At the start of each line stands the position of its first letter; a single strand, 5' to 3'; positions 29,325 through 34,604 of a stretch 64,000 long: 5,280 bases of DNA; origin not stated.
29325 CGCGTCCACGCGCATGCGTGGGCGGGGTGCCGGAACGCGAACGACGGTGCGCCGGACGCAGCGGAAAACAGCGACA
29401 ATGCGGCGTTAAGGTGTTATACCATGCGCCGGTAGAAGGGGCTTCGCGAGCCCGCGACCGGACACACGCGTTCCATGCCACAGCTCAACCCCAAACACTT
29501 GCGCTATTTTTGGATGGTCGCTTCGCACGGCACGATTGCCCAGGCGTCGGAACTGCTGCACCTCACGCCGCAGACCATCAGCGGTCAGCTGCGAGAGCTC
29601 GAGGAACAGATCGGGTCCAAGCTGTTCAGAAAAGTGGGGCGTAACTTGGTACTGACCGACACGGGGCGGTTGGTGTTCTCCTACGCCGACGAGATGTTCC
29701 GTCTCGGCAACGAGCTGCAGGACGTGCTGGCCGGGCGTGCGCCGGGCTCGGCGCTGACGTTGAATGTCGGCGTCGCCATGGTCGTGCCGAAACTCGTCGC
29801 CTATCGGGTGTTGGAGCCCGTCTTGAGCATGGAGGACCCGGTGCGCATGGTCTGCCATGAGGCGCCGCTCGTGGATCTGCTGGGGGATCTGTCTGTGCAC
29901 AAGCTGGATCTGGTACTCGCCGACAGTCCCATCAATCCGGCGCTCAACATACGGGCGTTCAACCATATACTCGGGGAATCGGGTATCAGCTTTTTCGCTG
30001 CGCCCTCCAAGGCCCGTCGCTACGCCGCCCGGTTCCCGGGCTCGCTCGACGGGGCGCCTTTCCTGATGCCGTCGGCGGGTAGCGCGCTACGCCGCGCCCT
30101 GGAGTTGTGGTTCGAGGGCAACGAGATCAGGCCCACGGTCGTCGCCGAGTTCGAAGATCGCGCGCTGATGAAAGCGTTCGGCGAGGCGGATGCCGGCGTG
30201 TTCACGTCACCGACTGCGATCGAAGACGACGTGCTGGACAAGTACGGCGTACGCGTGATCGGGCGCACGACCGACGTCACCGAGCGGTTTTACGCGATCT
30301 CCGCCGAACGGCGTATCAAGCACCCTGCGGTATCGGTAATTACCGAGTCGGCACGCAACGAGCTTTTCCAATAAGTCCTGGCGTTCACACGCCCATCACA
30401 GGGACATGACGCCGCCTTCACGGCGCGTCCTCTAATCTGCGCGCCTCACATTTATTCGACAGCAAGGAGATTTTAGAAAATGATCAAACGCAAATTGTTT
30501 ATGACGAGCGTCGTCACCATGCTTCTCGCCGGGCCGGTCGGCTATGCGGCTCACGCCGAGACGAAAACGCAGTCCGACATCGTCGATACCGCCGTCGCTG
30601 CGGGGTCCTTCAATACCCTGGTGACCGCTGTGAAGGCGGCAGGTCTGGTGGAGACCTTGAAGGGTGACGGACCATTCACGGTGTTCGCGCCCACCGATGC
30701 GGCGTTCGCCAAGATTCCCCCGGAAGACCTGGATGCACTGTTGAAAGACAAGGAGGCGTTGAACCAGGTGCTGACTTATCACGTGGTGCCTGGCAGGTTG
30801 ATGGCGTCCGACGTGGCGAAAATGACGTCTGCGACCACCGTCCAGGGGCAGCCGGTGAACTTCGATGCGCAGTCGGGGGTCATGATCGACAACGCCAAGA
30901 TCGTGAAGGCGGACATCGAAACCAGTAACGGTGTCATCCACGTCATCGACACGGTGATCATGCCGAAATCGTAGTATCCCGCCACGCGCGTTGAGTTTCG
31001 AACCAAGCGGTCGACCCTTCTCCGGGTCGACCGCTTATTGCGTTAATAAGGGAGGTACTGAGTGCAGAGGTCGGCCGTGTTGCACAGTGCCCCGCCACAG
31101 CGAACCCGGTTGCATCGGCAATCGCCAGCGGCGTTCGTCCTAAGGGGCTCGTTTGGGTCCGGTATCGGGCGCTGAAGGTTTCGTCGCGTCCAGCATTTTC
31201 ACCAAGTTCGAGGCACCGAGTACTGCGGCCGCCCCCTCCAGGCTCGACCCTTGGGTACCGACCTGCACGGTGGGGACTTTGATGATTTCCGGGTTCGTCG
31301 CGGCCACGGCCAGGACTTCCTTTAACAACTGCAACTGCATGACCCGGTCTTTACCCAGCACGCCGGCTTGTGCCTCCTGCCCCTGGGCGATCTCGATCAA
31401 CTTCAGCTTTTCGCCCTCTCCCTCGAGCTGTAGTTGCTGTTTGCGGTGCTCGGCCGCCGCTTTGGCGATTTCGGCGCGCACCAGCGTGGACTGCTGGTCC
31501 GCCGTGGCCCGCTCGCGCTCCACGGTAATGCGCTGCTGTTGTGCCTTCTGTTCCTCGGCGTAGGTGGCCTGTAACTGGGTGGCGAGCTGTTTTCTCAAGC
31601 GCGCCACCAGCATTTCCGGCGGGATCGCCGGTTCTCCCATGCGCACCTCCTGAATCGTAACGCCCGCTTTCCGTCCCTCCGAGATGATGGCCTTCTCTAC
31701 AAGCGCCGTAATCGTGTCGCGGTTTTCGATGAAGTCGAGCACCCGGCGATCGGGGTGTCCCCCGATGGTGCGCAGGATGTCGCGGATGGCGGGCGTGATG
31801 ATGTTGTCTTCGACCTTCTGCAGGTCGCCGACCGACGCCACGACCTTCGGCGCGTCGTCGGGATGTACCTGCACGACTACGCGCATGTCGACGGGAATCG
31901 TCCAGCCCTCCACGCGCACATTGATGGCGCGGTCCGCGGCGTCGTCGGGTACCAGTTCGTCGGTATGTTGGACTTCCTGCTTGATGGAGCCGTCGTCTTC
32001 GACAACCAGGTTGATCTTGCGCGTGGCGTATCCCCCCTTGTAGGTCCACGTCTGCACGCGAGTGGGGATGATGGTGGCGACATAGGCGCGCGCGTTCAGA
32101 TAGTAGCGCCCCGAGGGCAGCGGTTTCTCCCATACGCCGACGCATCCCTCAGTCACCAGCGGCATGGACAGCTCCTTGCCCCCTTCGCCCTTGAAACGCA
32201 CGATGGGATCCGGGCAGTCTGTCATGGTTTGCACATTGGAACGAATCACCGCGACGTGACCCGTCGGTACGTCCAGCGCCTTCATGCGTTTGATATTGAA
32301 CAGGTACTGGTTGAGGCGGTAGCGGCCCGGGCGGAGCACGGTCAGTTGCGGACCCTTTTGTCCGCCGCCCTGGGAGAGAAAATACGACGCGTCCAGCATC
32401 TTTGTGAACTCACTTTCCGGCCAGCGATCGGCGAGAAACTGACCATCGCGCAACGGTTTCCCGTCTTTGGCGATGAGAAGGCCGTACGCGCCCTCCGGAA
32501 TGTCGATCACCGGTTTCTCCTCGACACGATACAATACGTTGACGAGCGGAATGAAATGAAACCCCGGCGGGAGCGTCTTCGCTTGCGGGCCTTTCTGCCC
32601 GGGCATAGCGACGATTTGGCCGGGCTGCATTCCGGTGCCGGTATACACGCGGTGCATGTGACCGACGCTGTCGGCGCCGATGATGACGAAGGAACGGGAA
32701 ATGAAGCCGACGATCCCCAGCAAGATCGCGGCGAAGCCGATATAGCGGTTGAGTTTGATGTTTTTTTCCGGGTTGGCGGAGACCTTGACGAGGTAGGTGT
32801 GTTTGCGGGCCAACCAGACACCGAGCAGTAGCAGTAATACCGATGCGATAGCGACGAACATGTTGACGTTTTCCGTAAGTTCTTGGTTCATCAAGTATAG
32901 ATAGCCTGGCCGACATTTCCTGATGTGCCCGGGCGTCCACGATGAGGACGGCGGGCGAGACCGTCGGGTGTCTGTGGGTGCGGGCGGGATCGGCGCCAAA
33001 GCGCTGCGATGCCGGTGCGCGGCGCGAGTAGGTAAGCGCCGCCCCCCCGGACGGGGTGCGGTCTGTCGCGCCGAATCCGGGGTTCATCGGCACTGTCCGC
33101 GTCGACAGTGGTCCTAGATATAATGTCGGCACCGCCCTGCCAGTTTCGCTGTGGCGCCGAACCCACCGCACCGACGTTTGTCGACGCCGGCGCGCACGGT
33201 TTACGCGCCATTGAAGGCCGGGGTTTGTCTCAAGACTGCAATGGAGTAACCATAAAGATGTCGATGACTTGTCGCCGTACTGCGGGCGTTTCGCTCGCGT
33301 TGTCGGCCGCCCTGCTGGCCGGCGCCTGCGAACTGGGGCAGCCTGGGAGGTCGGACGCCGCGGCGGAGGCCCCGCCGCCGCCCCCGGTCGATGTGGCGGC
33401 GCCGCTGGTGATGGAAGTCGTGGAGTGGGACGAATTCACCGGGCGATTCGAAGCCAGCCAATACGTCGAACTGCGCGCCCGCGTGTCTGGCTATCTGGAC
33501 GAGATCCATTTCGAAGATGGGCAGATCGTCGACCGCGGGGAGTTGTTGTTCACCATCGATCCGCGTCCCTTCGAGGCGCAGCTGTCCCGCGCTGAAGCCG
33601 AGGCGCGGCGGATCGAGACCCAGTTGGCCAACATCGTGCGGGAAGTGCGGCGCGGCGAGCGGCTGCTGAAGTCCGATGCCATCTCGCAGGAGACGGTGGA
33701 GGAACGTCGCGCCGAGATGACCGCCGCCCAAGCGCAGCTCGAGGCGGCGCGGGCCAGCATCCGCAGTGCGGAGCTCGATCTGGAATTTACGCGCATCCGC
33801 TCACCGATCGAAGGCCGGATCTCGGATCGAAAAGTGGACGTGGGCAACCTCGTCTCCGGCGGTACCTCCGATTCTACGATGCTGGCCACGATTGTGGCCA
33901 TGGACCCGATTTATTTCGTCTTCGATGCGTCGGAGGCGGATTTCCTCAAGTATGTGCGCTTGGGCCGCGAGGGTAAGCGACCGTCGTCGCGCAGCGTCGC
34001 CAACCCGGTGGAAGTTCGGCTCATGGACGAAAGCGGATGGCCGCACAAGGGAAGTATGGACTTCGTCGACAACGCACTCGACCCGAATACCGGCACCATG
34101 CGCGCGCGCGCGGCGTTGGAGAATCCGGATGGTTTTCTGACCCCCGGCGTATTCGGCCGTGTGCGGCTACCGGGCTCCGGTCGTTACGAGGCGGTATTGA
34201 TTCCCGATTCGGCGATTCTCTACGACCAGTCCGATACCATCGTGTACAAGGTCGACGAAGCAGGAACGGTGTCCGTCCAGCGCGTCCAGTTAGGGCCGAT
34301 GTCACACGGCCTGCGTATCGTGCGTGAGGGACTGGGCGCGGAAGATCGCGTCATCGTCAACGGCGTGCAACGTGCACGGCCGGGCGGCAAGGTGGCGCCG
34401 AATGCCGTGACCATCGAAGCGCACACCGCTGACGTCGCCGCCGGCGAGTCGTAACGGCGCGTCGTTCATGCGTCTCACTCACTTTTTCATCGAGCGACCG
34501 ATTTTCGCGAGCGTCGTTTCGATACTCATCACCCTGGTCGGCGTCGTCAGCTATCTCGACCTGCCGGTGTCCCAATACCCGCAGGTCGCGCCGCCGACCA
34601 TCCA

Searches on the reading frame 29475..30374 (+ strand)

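Call 94: search_protein_families(library=pfam, proteins=[window:29475-30374:+], max_evalue=0.0001)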
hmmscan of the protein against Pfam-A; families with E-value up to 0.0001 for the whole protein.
window:29475-30374:+ (299 aa): 2 families
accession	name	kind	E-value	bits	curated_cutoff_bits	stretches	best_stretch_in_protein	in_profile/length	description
PF00126.33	HTH_1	-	2.5e-17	63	26.6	1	7-65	2-60/60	Bacterial regulatory helix-turn-helix protein, lysR family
PF03466.25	LysR_substrate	-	4.3e-10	39.8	28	1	95-295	7-206/209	LysR substrate binding domain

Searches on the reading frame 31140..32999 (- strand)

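Call 93: search_protein_families(library=pfam, proteins=[window:31140-32999:-], max_evalue=0.0001)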
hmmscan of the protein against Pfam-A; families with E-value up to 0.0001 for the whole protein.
window:31140-32999:- (619 aa): 1 family
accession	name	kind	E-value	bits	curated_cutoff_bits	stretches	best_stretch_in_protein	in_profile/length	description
PF01145.31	Band_7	-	5.4e-15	56.3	23.6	1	308-489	35-175/176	SPFH domain / Band 7 family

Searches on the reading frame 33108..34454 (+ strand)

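Call 93: search_protein_families(library=pfam, proteins=[window:33108-34454:+], max_evalue=0.0001)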
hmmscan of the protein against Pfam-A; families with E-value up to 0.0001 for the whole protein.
window:33108-34454:+ (448 aa): 3 families
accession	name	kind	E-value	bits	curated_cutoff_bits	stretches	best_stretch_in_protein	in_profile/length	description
PF16576.10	HlyD_D23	-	7.1e-15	55.3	30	1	116-349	16-213/214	Barrel-sandwich domain of CusB or HlyD membrane-fusion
PF13437.12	HlyD_3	-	2.4e-13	51.2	22.2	1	230-347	2-106/106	HlyD family secretion protein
PF13533.13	Biotin_lipoyl_2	-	1.9e-05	24.8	29.8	1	120-151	1-32/32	Biotin-lipoyl like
